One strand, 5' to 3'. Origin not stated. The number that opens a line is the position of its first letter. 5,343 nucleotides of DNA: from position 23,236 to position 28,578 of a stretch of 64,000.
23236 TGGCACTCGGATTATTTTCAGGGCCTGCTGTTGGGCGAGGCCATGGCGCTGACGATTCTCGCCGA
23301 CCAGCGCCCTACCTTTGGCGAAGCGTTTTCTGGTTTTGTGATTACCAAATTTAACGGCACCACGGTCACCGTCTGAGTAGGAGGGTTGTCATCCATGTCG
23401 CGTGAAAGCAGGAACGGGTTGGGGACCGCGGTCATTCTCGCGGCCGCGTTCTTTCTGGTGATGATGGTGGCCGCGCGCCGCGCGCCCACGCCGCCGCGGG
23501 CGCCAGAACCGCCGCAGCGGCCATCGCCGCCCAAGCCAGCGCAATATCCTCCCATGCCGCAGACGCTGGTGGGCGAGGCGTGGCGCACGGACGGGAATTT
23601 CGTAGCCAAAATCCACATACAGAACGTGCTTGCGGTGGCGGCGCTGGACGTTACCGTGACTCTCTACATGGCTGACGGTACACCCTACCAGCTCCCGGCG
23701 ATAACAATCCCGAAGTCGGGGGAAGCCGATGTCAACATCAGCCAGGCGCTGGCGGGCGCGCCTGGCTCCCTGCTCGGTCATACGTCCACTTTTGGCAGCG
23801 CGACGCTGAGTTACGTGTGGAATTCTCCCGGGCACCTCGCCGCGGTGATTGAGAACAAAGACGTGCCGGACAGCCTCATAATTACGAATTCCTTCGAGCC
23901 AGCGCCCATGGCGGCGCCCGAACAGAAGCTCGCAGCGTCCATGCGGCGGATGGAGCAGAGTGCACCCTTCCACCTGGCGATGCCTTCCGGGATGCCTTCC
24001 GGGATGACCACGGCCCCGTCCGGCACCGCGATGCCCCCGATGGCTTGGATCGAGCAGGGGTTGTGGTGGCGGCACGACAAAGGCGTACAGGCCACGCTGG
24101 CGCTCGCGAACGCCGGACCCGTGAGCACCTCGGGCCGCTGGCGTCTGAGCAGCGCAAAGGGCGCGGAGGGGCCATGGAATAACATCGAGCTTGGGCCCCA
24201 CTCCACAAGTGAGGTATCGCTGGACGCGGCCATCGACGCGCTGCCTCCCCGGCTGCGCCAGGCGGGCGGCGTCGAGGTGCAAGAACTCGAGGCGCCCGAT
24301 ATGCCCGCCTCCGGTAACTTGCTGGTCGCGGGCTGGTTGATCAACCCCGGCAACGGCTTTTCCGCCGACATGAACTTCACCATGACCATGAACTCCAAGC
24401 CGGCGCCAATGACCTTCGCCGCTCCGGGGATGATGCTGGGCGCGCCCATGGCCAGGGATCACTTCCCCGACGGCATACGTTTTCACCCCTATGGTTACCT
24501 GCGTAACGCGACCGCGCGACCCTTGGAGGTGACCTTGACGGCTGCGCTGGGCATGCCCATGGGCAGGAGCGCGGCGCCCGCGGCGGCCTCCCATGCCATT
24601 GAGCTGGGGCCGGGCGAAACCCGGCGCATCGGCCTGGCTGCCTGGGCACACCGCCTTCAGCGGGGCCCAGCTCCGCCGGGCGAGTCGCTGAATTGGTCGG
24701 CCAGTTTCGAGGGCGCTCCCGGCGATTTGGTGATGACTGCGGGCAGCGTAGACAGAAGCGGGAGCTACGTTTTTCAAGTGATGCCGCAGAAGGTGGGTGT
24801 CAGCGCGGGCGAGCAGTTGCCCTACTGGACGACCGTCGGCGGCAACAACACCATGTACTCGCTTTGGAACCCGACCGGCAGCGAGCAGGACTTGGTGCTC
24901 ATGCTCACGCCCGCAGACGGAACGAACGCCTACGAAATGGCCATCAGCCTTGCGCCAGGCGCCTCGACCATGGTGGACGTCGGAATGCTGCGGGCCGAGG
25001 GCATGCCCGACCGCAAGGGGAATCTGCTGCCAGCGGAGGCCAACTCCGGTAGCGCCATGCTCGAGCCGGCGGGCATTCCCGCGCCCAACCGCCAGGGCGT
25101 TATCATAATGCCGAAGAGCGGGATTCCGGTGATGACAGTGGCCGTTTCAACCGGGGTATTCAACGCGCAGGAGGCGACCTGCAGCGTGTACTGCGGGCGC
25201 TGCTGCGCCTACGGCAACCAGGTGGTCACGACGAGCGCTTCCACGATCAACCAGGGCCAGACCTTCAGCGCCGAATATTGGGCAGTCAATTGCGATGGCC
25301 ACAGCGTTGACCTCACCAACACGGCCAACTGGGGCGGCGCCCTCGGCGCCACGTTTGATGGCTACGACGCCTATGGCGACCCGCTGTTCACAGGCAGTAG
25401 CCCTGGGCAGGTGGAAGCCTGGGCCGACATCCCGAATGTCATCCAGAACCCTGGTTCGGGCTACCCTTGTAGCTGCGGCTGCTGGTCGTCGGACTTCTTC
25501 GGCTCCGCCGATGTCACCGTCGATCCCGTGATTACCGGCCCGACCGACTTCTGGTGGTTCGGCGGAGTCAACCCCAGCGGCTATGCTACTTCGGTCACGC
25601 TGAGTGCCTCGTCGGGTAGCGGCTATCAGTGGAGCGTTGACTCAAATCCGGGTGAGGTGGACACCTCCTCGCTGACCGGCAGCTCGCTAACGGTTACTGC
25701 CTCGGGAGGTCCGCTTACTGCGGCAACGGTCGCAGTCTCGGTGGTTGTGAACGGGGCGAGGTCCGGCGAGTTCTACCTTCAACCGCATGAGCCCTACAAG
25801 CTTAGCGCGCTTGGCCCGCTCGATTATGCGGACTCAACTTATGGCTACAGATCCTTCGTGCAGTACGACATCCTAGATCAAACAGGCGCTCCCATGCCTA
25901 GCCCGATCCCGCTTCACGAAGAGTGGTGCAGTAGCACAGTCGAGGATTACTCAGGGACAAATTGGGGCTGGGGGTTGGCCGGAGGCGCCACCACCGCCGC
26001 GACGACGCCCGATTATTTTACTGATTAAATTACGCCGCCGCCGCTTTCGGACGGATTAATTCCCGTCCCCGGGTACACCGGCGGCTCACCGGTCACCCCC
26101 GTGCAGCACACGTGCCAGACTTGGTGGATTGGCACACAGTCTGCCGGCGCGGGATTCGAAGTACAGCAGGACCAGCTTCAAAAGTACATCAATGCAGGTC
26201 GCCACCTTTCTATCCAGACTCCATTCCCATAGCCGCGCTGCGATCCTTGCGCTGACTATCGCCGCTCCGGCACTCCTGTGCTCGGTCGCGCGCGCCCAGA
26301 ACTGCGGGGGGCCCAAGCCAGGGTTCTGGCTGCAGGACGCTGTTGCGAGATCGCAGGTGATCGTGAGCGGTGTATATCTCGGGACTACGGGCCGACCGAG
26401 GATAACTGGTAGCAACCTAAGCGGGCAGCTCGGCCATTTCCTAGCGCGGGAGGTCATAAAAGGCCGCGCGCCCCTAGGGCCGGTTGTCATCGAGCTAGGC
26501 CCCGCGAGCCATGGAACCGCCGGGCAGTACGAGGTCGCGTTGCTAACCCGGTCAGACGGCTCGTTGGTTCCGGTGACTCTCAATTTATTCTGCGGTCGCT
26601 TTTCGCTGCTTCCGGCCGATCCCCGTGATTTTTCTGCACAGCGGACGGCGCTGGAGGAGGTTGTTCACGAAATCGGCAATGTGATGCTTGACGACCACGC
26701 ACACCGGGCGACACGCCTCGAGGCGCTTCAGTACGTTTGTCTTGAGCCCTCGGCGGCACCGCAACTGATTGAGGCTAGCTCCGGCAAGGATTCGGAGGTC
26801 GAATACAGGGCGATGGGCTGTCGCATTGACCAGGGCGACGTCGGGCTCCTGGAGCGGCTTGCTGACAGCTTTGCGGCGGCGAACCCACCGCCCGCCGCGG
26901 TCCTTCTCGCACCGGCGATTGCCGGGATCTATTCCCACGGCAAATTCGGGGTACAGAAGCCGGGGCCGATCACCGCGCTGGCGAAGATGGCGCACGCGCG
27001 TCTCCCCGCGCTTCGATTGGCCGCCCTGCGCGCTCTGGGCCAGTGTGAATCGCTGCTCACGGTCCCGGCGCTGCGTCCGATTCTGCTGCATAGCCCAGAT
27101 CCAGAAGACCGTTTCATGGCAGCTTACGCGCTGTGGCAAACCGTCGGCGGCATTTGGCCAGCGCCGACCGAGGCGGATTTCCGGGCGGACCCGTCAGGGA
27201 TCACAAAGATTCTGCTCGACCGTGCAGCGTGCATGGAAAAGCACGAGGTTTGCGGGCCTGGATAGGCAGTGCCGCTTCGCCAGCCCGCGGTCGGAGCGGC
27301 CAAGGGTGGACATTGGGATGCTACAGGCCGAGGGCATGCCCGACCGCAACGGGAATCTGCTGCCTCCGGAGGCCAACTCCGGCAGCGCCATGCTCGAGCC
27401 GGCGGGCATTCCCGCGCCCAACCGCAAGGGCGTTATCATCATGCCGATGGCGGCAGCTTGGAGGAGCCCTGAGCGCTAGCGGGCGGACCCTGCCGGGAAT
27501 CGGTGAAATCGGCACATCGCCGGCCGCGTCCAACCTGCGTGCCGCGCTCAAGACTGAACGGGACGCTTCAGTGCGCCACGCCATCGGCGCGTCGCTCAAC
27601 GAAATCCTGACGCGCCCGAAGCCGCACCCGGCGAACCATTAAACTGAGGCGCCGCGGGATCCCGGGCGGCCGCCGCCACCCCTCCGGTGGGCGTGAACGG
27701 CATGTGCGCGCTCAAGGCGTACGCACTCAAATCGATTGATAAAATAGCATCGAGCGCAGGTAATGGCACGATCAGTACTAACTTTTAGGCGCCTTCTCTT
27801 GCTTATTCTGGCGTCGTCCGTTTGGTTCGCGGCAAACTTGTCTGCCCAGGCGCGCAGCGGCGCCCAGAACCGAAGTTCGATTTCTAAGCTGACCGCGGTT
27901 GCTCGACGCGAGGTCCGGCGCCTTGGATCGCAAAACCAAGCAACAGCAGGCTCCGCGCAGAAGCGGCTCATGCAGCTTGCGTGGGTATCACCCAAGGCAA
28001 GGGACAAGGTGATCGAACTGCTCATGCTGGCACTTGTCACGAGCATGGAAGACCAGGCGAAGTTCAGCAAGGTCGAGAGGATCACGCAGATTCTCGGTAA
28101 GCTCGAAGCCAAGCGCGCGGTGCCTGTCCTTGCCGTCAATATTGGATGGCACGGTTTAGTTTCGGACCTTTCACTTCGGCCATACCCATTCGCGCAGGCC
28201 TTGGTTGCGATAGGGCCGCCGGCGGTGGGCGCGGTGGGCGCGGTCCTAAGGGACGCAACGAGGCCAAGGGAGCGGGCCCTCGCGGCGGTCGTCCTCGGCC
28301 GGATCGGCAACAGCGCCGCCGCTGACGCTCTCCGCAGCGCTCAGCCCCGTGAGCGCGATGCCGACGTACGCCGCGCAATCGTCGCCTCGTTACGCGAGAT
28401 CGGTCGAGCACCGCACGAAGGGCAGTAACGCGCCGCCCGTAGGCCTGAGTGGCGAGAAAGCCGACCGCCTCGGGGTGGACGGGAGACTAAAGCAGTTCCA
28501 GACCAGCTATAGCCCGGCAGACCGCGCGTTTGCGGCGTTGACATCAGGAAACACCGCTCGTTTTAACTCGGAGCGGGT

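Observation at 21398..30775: Uncharacterised extracytoplasmic gene cluster converging on an ECF sigma/anti-sigma pair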

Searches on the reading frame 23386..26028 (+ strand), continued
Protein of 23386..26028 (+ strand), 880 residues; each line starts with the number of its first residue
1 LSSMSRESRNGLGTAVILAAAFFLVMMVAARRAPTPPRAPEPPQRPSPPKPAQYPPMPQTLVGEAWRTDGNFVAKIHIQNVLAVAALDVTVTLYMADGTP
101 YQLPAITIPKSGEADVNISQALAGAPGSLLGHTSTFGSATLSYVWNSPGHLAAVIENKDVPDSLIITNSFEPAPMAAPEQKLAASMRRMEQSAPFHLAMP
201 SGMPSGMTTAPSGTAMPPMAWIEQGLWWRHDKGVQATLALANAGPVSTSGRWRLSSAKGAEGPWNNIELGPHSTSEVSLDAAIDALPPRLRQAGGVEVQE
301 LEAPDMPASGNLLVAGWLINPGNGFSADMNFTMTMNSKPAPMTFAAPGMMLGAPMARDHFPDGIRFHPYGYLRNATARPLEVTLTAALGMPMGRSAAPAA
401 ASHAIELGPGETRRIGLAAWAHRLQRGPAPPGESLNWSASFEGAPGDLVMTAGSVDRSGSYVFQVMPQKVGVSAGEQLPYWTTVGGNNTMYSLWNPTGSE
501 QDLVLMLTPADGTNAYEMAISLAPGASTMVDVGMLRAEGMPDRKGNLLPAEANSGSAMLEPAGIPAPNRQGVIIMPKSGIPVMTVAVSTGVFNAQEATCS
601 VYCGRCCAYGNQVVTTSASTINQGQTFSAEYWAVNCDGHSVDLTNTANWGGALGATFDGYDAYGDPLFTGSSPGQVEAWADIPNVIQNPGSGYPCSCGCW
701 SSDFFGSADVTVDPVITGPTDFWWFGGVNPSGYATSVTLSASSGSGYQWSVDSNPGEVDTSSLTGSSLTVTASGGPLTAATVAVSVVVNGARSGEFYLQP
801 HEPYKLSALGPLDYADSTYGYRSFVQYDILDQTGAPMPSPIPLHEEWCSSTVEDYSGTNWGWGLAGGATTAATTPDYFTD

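Call 89: search_protein_families(library=pfam, proteins=[P0048, P0103, P0135, P0147, P0161, P0058, P0092, P0126, P0166], max_evalue=0.001)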
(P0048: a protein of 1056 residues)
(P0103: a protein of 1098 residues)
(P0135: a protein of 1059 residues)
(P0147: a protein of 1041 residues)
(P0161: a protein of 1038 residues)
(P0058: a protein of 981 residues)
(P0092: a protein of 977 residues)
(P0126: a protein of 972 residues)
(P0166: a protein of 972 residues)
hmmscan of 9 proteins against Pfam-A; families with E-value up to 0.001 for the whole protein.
P0048 (1056 aa): 0 families

P0103 (1098 aa): 1 family
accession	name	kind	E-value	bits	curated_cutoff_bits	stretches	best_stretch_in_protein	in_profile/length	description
PF02368.24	Big_2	-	3.1e-05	24.3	22.8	1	540-609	7-68/79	Bacterial Ig-like domain (group 2)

P0135 (1059 aa): 0 families

P0147 (1041 aa): 1 family
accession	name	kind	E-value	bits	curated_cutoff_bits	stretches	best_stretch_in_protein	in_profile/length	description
PF02368.24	Big_2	-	4.8e-05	23.7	22.8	1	559-619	13-70/79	Bacterial Ig-like domain (group 2)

P0161 (1038 aa): 0 families

P0058 (981 aa): 0 families

P0092 (977 aa): 0 families

P0126 (972 aa): 1 family
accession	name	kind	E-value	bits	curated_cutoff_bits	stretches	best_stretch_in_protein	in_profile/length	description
PF02368.24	Big_2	-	0.00018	21.8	22.8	1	534-598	2-64/79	Bacterial Ig-like domain (group 2)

P0166 (972 aa): 0 families

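Call 96: search_dna_similar(query=window:23395-26025:+, collection=plasmids, mode=protein, max_rows=10)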
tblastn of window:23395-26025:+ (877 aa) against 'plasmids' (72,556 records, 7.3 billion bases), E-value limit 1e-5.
No match.

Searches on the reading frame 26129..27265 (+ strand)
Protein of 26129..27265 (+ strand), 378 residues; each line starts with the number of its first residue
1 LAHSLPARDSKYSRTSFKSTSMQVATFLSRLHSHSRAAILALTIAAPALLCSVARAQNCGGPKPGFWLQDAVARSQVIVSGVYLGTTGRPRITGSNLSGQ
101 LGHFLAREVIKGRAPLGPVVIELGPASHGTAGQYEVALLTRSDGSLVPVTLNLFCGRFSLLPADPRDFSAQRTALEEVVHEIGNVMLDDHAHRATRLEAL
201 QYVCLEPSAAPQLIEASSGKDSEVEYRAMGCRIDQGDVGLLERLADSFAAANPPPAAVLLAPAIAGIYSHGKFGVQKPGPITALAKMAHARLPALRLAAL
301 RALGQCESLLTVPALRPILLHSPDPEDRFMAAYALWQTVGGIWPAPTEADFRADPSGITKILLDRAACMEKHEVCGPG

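Call 4: search_protein_families(library=pfam, proteins=[window:26129-27265:+], max_evalue=0.1)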
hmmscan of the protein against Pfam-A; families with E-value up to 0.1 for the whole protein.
window:26129-27265:+ (378 aa): 1 family
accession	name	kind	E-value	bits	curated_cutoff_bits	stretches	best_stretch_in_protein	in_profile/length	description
PF13646.12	HEAT_2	-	3.4e-06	27.7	27.7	1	281-335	33-87/88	HEAT repeats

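Call 39: search_protein_families(library=ncbifam, proteins=[window:26192-27265:+], max_evalue=0.01)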
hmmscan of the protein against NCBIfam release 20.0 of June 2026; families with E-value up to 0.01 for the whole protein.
window:26192-27265:+ (357 aa): 0 families

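Call 71: find_homologous_proteins(query=window:26192-27265:+)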
Query window:26192-27265:+ (357 aa): 1 proteins with E <= 0.001 among 8000 candidates.
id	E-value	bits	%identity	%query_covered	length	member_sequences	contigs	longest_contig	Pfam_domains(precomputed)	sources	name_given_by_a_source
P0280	4.8e-150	518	100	65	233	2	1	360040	PF13646.13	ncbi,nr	ncbi:MAG: hypothetical protein EPN33_04055 [Acidobacteria bacterium]|nr:MAG: hypothetical protein EP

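Call 80: search_protein_families(library=padloc, proteins=[window:26192-27265:+], max_evalue=0.01)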
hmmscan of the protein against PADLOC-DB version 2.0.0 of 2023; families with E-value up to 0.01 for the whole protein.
window:26192-27265:+ (357 aa): 0 families

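Call 86: predict_structure(protein=window:26192-27265:+)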
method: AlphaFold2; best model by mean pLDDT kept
length: 357 residues; sequences in the alignment: 1
mean_pLDDT: 52.5   pTM: 0.43
mean pLDDT of the five models: 52.5, 48.9, 43.3, 40.6, 38.2
residues with pLDDT >= 90: 27; 70-90: 68; 50-70: 66; < 50: 196
segments of 3 or more residues with pLDDT < 50: 1-113, 131-139, 144-150, 157-215, 250-254
pLDDT, mean of each block of 10 residues (from residue 1): 35 35 35 30 29 30 28 33 42 40 42 51 54 42 49 50 33 30 32 33 30 46 60 56 60 60 81 79 80 90 89 82 83 91 87 67
secondary structure, 60 per line:
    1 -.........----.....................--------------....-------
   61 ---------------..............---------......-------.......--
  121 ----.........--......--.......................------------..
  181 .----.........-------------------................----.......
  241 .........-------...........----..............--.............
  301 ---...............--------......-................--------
elements in order: H2-10 H15-35 H50-53 H76-89 E99-104 E112-118 E125-133 E136-141 H144-166 H186-194 H214-229 H234-249 H257-267 H272-285 H288-300 H304-318 H327-332 H334-349

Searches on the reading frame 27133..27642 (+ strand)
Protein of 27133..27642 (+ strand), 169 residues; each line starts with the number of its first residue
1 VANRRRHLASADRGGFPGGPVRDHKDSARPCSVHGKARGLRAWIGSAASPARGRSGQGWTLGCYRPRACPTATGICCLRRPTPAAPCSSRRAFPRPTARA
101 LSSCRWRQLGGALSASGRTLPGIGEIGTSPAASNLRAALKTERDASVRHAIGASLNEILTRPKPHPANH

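Call 4: search_protein_families(library=pfam, proteins=[window:27133-27642:+], max_evalue=0.1)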
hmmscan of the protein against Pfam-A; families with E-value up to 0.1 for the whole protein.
window:27133-27642:+ (169 aa): 1 family
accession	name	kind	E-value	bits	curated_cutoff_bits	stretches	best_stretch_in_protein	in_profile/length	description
PF13646.12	HEAT_2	-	0.073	13.8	27.7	0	123-155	55-87/88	HEAT repeats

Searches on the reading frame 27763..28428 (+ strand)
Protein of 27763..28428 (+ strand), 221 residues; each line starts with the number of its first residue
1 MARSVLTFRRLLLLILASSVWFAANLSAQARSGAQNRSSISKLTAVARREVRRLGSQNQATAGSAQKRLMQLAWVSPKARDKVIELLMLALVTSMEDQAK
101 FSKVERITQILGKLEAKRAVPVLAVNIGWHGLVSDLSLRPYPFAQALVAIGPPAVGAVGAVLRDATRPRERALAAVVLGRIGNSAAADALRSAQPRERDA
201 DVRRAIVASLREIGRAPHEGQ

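Call 4: search_protein_families(library=pfam, proteins=[window:27763-28428:+], max_evalue=0.1)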
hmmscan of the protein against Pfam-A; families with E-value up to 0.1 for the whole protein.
window:27763-28428:+ (221 aa): 2 families
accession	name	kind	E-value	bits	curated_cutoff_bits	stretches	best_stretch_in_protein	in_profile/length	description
PF13646.12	HEAT_2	-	2.3e-05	25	27.7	1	146-211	23-88/88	HEAT repeats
PF03130.22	HEAT_PBS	-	0.0035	18.2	20.9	0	171-193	2-24/27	PBS lyase HEAT-like repeat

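Call 39: search_protein_families(library=ncbifam, proteins=[window:27763-28428:+], max_evalue=0.01)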
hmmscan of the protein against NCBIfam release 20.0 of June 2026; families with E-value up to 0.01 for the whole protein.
window:27763-28428:+ (221 aa): 0 families

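Call 80: search_protein_families(library=padloc, proteins=[window:27763-28428:+], max_evalue=0.01)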
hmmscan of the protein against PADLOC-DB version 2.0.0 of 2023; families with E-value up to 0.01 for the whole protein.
window:27763-28428:+ (221 aa): 1 family
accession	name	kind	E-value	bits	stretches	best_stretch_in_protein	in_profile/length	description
PDLC03761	RT_UG23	-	0.00062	16.4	1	161-217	402-459/489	DRT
